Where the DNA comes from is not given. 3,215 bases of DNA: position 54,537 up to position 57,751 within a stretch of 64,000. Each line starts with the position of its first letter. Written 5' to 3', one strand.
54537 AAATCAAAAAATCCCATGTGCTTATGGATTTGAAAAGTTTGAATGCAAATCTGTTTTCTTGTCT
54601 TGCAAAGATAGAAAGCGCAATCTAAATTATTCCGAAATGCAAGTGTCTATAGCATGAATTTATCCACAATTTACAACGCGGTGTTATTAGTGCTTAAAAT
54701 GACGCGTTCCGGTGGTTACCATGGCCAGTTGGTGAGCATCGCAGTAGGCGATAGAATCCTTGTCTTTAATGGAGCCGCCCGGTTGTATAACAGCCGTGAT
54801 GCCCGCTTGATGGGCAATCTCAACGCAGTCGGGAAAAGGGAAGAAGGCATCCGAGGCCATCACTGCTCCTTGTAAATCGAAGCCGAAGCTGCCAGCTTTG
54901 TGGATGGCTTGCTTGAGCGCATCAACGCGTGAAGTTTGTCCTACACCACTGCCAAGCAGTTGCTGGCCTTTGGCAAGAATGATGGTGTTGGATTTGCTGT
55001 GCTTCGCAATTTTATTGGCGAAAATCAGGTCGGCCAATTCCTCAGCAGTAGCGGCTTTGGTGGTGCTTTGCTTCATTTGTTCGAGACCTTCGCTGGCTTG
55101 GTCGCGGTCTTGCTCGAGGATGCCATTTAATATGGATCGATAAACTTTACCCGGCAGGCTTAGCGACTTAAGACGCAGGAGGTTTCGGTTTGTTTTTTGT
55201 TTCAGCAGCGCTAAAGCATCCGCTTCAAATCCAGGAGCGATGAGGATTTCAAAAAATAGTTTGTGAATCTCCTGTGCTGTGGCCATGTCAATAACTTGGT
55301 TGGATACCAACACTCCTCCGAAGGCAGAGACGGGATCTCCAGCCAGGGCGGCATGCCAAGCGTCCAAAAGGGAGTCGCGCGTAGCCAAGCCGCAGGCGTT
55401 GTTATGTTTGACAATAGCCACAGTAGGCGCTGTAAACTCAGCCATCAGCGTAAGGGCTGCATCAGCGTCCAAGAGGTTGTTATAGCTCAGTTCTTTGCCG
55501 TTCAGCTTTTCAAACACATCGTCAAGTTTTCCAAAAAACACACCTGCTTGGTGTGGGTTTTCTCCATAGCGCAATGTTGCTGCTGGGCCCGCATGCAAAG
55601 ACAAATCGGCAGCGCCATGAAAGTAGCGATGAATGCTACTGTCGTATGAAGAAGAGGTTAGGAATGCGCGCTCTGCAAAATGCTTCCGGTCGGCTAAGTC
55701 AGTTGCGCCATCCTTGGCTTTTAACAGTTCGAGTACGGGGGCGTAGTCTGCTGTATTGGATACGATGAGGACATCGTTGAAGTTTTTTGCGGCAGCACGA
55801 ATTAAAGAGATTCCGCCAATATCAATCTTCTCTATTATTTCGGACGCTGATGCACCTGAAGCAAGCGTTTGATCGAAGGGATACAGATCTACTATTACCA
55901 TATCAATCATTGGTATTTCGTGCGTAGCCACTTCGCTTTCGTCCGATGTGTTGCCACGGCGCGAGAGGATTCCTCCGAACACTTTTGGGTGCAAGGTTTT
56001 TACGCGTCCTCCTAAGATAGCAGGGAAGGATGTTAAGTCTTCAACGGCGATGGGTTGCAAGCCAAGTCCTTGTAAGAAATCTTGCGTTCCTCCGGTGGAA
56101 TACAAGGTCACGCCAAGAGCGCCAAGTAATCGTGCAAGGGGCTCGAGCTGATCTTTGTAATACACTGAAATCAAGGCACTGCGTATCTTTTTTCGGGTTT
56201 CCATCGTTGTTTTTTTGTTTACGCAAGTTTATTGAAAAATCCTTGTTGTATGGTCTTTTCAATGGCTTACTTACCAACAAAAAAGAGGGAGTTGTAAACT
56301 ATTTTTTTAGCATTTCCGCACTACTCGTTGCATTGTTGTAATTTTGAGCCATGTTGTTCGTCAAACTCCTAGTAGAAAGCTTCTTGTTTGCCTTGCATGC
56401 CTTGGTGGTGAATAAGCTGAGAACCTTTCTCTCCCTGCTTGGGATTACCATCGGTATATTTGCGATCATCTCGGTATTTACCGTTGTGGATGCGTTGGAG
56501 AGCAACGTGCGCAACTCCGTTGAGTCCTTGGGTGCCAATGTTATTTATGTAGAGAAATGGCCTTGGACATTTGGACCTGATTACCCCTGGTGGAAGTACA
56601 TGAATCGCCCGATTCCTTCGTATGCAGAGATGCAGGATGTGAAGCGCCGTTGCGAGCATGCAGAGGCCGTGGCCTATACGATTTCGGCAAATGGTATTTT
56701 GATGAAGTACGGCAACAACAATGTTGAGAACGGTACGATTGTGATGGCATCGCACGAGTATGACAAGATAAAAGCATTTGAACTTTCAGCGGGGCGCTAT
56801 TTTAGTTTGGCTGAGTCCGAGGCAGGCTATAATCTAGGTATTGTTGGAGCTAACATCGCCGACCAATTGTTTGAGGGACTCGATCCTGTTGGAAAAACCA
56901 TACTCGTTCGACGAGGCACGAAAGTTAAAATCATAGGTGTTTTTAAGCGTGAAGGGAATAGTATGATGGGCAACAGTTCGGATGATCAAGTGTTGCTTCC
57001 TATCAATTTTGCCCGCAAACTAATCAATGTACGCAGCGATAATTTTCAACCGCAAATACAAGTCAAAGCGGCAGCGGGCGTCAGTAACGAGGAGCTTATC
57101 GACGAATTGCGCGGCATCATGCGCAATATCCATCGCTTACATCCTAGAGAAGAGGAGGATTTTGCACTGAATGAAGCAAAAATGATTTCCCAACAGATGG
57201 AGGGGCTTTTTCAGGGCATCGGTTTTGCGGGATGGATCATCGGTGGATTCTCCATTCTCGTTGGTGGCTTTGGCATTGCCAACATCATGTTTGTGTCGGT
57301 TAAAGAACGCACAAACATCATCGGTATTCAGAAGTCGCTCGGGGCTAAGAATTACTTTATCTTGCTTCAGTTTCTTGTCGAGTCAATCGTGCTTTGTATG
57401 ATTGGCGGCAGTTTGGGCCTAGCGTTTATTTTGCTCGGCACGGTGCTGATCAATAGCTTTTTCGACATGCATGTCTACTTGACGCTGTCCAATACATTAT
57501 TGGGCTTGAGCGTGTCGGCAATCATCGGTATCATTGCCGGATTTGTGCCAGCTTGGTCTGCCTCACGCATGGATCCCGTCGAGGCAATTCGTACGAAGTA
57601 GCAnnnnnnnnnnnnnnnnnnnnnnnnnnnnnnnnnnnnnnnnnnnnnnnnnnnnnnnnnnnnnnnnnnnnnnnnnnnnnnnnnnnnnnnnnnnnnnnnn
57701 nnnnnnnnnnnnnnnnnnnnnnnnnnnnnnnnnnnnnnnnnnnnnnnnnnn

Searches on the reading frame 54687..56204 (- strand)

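Call 71: search_protein_families(library=pfam, proteins=[window:54687-56204:-], max_evalue=0.001)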
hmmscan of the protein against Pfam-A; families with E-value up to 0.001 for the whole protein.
window:54687-56204:- (505 aa): 2 families
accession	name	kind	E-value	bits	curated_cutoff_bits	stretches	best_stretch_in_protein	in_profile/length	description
PF01808.24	AICARFT_IMPCHas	-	1.8e-101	340.1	25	1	138-436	1-311/311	AICARFT/IMPCHase bienzyme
PF02142.27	MGS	-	4.3e-17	62.5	24.1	1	20-132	2-93/94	MGS-like domain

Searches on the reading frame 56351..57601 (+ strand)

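Call 71: search_protein_families(library=pfam, proteins=[window:56351-57601:+], max_evalue=0.001)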
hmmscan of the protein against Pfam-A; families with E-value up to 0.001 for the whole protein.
window:56351-57601:+ (416 aa): 2 families
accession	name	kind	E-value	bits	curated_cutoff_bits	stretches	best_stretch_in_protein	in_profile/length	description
PF12704.14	MacB_PCD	-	3.9e-37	129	27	1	25-255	1-206/207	MacB-like periplasmic core domain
PF02687.27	FtsX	-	2.9e-14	53.6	25.5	1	296-409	2-120/120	FtsX-like permease C-terminal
